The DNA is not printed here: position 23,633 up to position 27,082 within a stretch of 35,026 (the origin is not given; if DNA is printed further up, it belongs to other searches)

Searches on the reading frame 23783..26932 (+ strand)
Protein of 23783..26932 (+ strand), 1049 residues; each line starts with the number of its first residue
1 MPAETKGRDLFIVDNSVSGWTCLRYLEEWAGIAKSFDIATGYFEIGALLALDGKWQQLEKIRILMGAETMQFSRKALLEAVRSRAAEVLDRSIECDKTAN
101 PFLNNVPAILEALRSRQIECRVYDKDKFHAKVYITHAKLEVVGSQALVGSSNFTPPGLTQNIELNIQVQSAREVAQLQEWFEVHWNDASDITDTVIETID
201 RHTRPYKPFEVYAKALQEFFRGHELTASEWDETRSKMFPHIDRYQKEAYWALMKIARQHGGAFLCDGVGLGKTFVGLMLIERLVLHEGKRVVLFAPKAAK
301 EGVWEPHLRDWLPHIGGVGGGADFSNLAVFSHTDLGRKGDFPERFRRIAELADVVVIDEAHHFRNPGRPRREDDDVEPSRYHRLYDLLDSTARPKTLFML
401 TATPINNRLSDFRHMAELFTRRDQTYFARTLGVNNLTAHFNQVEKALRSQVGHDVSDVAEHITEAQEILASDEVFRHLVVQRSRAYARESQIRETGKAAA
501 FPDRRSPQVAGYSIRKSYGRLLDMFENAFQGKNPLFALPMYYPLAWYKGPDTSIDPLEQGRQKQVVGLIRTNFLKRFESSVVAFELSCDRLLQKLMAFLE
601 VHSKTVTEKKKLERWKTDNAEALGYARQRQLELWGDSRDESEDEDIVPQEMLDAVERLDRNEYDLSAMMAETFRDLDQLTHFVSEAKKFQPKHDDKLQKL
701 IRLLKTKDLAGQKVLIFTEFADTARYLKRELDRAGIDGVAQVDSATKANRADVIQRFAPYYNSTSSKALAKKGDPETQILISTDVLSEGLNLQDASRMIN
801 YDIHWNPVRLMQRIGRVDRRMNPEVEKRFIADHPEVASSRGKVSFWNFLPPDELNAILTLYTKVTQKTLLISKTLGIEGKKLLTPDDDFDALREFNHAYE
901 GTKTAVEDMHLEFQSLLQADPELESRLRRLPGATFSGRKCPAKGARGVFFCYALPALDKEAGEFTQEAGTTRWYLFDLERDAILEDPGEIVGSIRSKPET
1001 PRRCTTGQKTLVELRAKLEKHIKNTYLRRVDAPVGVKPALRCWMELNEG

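Call 4: search_protein_families(library=pfam, proteins=[window:23783-26932:+], max_evalue=0.01)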
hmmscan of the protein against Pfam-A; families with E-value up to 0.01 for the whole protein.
window:23783-26932:+ (1049 aa): 8 families
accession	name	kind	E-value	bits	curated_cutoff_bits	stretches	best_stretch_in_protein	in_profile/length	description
PF00271.37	Helicase_C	-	5.6e-19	68.9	23.5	1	696-819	2-108/110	Helicase conserved C-terminal domain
PF13091.12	PLDc_2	-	2.2e-12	47.4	27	1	34-185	10-132/132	PLD-like domain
PF04851.21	ResIII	-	9.5e-08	32.6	22.5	1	242-405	5-163/164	Type III restriction enzyme, res subunit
PF09565.16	RE_NgoFVII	-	9.1e-07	28.8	23.8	1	116-187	80-151/162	NgoFVII restriction endonuclease N-terminal PLD domain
PF00176.29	SNF2-rel_dom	-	3.2e-05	23.6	24.9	1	244-414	1-173/290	SNF2-related domain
PF00270.35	DEAD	-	0.0021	18.3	26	0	245-407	4-162/167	DEAD/DEAH box helicase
PF22590.2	Cas3-like_C_2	-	0.0024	18.6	27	1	746-820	40-104/106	CRISPR-associated nuclease/helicase Cas3, C-terminal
PF13401.12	AAA_22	-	0.0076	17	27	0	268-389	14-109/130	AAA domain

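Call 5: search_protein_families(library=padloc, proteins=[window:23783-26932:+], max_evalue=0.01)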
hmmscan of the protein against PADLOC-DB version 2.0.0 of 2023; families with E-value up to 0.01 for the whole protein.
window:23783-26932:+ (1049 aa): 57 families (the best 25 are shown)
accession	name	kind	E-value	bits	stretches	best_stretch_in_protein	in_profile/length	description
PDLC01075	C3a139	-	7.6e-60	201.3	1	105-884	89-774/948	HKD+Snf2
PDLC02621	DrmD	-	7.1e-31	105.3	1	559-826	389-629/1040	DrmD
PDLC02619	DrmD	-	8.1e-26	88.4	3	706-819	408-532/872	DrmD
PDLC00659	HmaA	-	6.3e-25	85.2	2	555-821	359-611/1176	SNF2 helicase / DEAD-box helicase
PDLC02193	PLD_Helicase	-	1.1e-23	81.4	2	670-819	646-796/905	-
PDLC02500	BrxHI|BrxHII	-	6.4e-22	75.9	1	620-819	384-572/933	BrxHI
PDLC02843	DpdE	-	7.3e-22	75.1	2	690-821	546-664/1091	DpdE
PDLC02840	DpdE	-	1.2e-19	68.2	2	677-819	525-653/1091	DpdE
PDLC02623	DrmD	-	2.2e-18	63.5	1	639-819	460-622/1040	DrmD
PDLC02625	DrmD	-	2.9e-17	60.5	1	657-824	211-376/792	DrmD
PDLC02707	PbeA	-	1.5e-16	58.1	2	33-297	30-307/672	PbeA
PDLC02620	DrmD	-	1.1e-15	54.7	1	709-819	482-576/1060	DrmD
PDLC02572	DrmA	-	2.4e-15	53.6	1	598-827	414-628/1043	DrmA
PDLC02633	DrmD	-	8.1e-15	51.8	1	694-824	511-632/839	DrmD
PDLC02504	BrxHI|BrxHII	-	4.9e-14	49.3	1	674-820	447-581/971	BrxHII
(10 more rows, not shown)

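Call 6: search_protein_families(library=ncbifam, proteins=[window:23783-26932:+], max_evalue=0.01)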
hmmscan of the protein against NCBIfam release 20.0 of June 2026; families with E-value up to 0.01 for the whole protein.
window:23783-26932:+ (1049 aa): 19 families
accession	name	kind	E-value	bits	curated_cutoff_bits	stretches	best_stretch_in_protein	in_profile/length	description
NF042964.1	phospholipD_antiphage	equivalog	4.5e-42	144.4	1100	3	645-819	635-788/895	phospholipase D-like domain-containing anti-phage protein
NF038317.1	DISARM_DrmD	equivalog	1.2e-37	129.8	610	1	559-826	373-614/1021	DISARM system SNF2-like helicase DrmD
NF041062.1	DpdE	equivalog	2.9e-29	101.7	500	2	664-820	504-639/1048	protein DpdE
NF038318.1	DISARM_DrmD_b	equivalog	2.6e-25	88.7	950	3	710-819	409-529/868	DISARM system SNF2-like helicase DrmD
NF003426.0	PRK04914.1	equivalog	4.2e-16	58.3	576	1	685-819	470-590/959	RNA polymerase-associated protein RapA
NF010337.0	PRK13766.1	equivalog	1.4e-15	56.5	610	1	676-822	330-470/781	Hef nuclease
NF053675.1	pilus_reg_Snf2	equivalog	2.9e-07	29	1100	1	695-819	861-971/1029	pilus expression-regulating Snf2 family helicase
NF058637.1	helic_SCO1167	equivalog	7.5e-07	27.6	1200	1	681-812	749-866/932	SCO1167/SCO6262 family helicase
NF008394.0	PRK11192.1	equivalog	1.1e-06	27.7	507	1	693-819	231-340/441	ATP-dependent RNA helicase SrmB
NF008744.0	PRK11776.1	equivalog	3.5e-06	25.9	524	1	688-821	221-337/460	ATP-dependent RNA helicase DbpA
NF002340.1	PRK01297.1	equivalog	1.7e-05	23.8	564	1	692-829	232-352/372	ATP-dependent RNA helicase RhlB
NF053711.1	RNA_heli_RhlE1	exception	1.8e-05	23.7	750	1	733-819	254-337/434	RNA helicase RhlE1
NF053631.1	RNA_helic_CshA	equivalog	2.4e-05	23.4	646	1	773-821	284-332/434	degradosome RNA helicase CshA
NF038319.1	DISARM_DrmC_I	equivalog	2.9e-05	23.7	133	1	122-182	172-232/236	DISARM system phospholipase D-like protein DrmC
NF041790.1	anti-phage_ZorD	equivalog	7.8e-05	20.8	1500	1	692-816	902-1020/1035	type I Zorya anti-phage system protein ZorD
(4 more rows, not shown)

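Call 19: search_solved_structures(query=window:23783-26932:+, max_evalue=0.01)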
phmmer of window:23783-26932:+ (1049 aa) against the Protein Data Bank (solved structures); distinct sequences matched with E-value up to 0.01: 35.
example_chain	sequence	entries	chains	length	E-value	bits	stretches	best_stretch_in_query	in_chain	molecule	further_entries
6bog_A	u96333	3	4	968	1e-08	36.7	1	771-819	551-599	RNA polymerase-associated protein RapA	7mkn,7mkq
7m8e_F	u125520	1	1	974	1e-08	36.7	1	771-819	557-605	RNA polymerase-associated protein RapA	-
4s20_K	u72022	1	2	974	1.1e-08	36.7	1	771-819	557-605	RNA polymerase-associated protein RapA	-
8so8_A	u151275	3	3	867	1.7e-08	36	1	771-819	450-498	RNA polymerase-associated protein RapA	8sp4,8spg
8t0l_F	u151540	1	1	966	6.4e-08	34.1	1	771-819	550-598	RNA polymerase-associated protein RapA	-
1wp9_A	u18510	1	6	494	3.5e-07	31.6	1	690-823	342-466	ATP-dependent RNA helicase, putative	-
1fuk_A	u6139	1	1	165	2.8e-05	25.4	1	776-846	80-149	EUKARYOTIC INITIATION FACTOR 4A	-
1fuu_A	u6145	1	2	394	0.00013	23.1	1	776-846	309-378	YEAST INITIATION FACTOR 4A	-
2vso_A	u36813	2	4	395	0.00013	23.1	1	776-846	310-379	ATP-DEPENDENT RNA HELICASE EIF4A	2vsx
1hv8_A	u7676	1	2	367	0.0002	22.5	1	774-819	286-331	PUTATIVE ATP-DEPENDENT RNA HELICASE MJ0669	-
7bbb_A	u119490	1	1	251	0.00021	22.4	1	768-837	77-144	ATP-dependent RNA helicase DbpA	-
7clg_A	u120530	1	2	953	0.00024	22.2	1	65-274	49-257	Putative helicase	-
1z63_A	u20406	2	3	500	0.00031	21.9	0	694-819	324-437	Helicase of the snf2/rad54 family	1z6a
7pli_A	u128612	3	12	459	0.00071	20.7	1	769-836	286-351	ATP-dependent RNA helicase DbpA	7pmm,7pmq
9i9f_A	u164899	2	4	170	0.0008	20.5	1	776-823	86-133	Eukaryotic initiation factor 4A-I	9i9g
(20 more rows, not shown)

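Call 48: find_homologous_proteins(query=window:23783-26932:+)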
Query window:23783-26932:+ (1049 aa): 5865 proteins with E <= 0.001 among 8000 candidates; the best 120 are listed.
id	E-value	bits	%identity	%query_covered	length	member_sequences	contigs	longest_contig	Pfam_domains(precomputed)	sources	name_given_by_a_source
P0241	0.0e+0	2410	100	100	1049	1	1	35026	PF13091.13,PF00271.38,PF04851.22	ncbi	-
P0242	0.0e+0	2139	88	100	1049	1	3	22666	PF13091.13,PF00271.38,PF04851.22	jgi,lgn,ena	-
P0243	0.0e+0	2138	88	100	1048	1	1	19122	PF00176.30,PF13091.13,PF00271.38,PF04851.22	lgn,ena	-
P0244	0.0e+0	2112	87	100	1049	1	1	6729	PF13091.13,PF00271.38,PF04851.22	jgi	-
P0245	0.0e+0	2111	87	100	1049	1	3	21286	PF13091.13,PF00271.38,PF04851.22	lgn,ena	-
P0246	0.0e+0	2105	86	100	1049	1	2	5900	PF00176.30,PF13091.13,PF00271.38,PF04851.22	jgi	jgi:superfamily II DNA or RNA helicase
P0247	0.0e+0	2103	86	100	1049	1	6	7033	PF00176.30,PF13091.13,PF09565.17,PF00271.38,PF04851.22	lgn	-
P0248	0.0e+0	2102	86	100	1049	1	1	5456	PF00176.30,PF13091.13,PF00271.38,PF04851.22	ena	-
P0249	0.0e+0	2101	86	100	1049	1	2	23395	PF00176.30,PF13091.13,PF00271.38,PF04851.22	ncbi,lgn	-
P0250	0.0e+0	2100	86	100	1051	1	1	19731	PF00176.30,PF13091.13,PF00271.38,PF04851.22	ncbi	-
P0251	0.0e+0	2096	86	100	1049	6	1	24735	PF00176.30,PF13091.13,PF00271.38,PF04851.22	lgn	-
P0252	0.0e+0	2094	86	100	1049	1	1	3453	PF00176.30,PF13091.13,PF00271.38,PF04851.22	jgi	jgi:superfamily II DNA/RNA helicase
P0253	0.0e+0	2090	86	100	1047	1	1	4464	PF13091.13,PF00271.38,PF04851.22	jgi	jgi:superfamily II DNA or RNA helicase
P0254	0.0e+0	2088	85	100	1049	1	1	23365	PF00176.30,PF13091.13,PF00271.38,PF04851.22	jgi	jgi:hypothetical protein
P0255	0.0e+0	2086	85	100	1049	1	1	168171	PF00176.30,PF13091.13,PF00271.38,PF04851.22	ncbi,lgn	-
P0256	0.0e+0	2082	86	100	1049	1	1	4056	PF00176.30,PF13091.13,PF00271.38,PF04851.22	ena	-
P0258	0.0e+0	2081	85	100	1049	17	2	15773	PF00176.30,PF13091.13,PF00271.38,PF04851.22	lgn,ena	-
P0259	0.0e+0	2080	84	100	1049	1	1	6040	PF00176.30,PF13091.13,PF00271.38,PF04851.22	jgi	jgi:superfamily II DNA or RNA helicase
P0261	0.0e+0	2074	86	100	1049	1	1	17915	PF13091.13,PF09565.17,PF00271.38,PF04851.22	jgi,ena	-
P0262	0.0e+0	2070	85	100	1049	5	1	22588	PF00176.30,PF13091.13,PF00271.38,PF04851.22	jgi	jgi:hypothetical protein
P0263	0.0e+0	2069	85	100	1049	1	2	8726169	PF00176.30,PF13091.13,PF00271.38,PF04851.22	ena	-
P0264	0.0e+0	2069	84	100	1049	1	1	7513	PF00176.30,PF13091.13,PF00271.38,PF04851.22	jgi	jgi:superfamily II DNA or RNA helicase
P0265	0.0e+0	2069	85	100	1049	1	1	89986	PF00176.30,PF13091.13,PF00271.38,PF04851.22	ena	-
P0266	0.0e+0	2069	84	100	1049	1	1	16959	PF00176.30,PF13091.13,PF00271.38,PF04851.22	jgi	jgi:superfamily II DNA or RNA helicase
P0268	0.0e+0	2067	84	100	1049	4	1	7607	PF00176.30,PF13091.13,PF00271.38,PF04851.22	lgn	-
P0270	0.0e+0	2065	84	100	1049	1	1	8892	PF00176.30,PF13091.13,PF00271.38,PF04851.22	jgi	-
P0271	0.0e+0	2065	84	100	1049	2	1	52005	PF00176.30,PF13091.13,PF00271.38,PF04851.22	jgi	jgi:superfamily II DNA or RNA helicase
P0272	0.0e+0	2065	85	100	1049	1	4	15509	PF00176.30,PF13091.13,PF00271.38,PF04851.22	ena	-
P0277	0.0e+0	2061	85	100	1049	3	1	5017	PF00176.30,PF13091.13,PF00271.38,PF04851.22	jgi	jgi:hypothetical protein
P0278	0.0e+0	2061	84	100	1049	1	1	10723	PF00176.30,PF13091.13,PF00271.38,PF04851.22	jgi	jgi:superfamily II DNA or RNA helicase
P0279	0.0e+0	2060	84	100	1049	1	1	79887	PF00176.30,PF13091.13,PF00271.38,PF04851.22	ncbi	-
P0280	0.0e+0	2060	84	100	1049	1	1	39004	PF00176.30,PF13091.13,PF00271.38,PF04851.22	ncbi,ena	ncbi:MAG: helicase-related protein [bacterium]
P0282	0.0e+0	2056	84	100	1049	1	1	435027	PF00176.30,PF13091.13,PF00271.38,PF04851.22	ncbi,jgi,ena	jgi:superfamily II DNA or RNA helicase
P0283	0.0e+0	2056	84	100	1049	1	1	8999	PF13091.13,PF00271.38,PF04851.22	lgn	-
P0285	0.0e+0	2054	84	100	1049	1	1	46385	PF00176.30,PF13091.13,PF00271.38,PF04851.22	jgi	jgi:superfamily II DNA or RNA helicase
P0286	0.0e+0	2053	84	100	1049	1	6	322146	PF13091.13,PF00271.38,PF04851.22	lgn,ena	-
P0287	0.0e+0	2052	85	100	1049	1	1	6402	PF00176.30,PF13091.13,PF00271.38,PF04851.22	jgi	jgi:superfamily II DNA or RNA helicase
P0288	0.0e+0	2052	84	100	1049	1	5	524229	PF00176.30,PF13091.13,PF09565.17,PF00271.38,PF04851.22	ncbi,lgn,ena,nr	ncbi:MAG: helicase [Planctomycetota bacterium]|nr:MAG: helicase [Planctomycetota bacterium]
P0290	0.0e+0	2051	84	100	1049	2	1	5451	PF13091.13,PF00271.38,PF04851.22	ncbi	-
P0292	0.0e+0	2049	84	100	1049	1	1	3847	PF13091.13,PF09565.17,PF00271.38,PF04851.22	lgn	-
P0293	0.0e+0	2047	84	100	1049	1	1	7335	PF00176.30,PF13091.13,PF09565.17,PF00271.38,PF04851.22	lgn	-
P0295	0.0e+0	2046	83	100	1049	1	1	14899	PF00176.30,PF13091.13,PF00271.38,PF04851.22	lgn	-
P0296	0.0e+0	2045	84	100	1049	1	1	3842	PF00176.30,PF13091.13,PF00271.38,PF04851.22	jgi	jgi:superfamily II DNA/RNA helicase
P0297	0.0e+0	2045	84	100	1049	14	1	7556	PF00176.30,PF13091.13,PF09565.17,PF00271.38,PF04851.22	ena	-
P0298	0.0e+0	2044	84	100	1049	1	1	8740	PF00176.30,PF13091.13,PF00271.38,PF04851.22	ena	-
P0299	0.0e+0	2043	84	100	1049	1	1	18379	PF00176.30,PF13091.13,PF00271.38,PF04851.22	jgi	jgi:superfamily II DNA or RNA helicase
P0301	0.0e+0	2042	84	100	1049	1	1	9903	PF00176.30,PF13091.13,PF00271.38,PF04851.22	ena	-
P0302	0.0e+0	2041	83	100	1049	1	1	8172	PF00176.30,PF13091.13,PF00271.38,PF04851.22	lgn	-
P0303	0.0e+0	2040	83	100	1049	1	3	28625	PF00176.30,PF13091.13,PF00271.38,PF04851.22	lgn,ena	-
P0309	0.0e+0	2037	83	100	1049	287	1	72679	PF00176.30,PF13091.13,PF00271.38,PF04851.22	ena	-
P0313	0.0e+0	2034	83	100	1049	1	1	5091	PF00176.30,PF13091.13,PF00271.38,PF04851.22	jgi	jgi:superfamily II DNA or RNA helicase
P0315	0.0e+0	2033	83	100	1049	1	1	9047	PF00176.30,PF13091.13,PF00271.38,PF04851.22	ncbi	-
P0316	0.0e+0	2033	83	100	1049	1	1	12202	PF00176.30,PF13091.13,PF00271.38,PF04851.22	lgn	-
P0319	0.0e+0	2031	83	100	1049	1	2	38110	PF00176.30,PF13091.13,PF00271.38,PF04851.22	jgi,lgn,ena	-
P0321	0.0e+0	2030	83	100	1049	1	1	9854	PF00176.30,PF13091.13,PF00271.38,PF04851.22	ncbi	-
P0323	0.0e+0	2029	83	100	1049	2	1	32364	PF00176.30,PF13091.13,PF09565.17,PF00271.38,PF04851.22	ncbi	-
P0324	0.0e+0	2028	83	100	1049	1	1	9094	PF00176.30,PF13091.13,PF09565.17,PF00271.38,PF04851.22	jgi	jgi:superfamily II DNA/RNA helicase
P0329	0.0e+0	2023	83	100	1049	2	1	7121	PF13091.13,PF00271.38,PF04851.22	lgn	-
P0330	0.0e+0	2022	82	100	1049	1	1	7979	PF00176.30,PF13091.13,PF09565.17,PF00271.38,PF04851.22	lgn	-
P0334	0.0e+0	2020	83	100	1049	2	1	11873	PF00176.30,PF13091.13,PF00271.38,PF04851.22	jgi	jgi:hypothetical protein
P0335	0.0e+0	2019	83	100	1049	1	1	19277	PF00176.30,PF13091.13,PF09565.17,PF00271.38,PF04851.22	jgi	jgi:superfamily II DNA or RNA helicase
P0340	0.0e+0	2017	83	100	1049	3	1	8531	PF00176.30,PF13091.13,PF09565.17,PF00271.38,PF04851.22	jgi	jgi:Helicase conserved C-terminal domain/PLD-like domain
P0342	0.0e+0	2017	82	100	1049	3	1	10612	PF00176.30,PF13091.13,PF00271.38,PF04851.22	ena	-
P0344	0.0e+0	2016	82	100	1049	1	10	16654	PF00176.30,PF13091.13,PF09565.17,PF00271.38,PF04851.22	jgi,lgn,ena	jgi:superfamily II DNA/RNA helicase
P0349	0.0e+0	2015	82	100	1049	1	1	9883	PF00176.30,PF13091.13,PF00271.38,PF04851.22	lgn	-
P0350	0.0e+0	2014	82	100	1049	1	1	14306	PF00176.30,PF13091.13,PF00271.38,PF04851.22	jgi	jgi:superfamily II DNA or RNA helicase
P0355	0.0e+0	2013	82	100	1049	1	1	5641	PF00176.30,PF13091.13,PF09565.17,PF00271.38,PF04851.22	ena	-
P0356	0.0e+0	2012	83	100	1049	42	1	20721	PF00176.30,PF13091.13,PF00271.38,PF04851.22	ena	-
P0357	0.0e+0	2010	82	100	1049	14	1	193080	PF00176.30,PF13091.13,PF00271.38,PF04851.22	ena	-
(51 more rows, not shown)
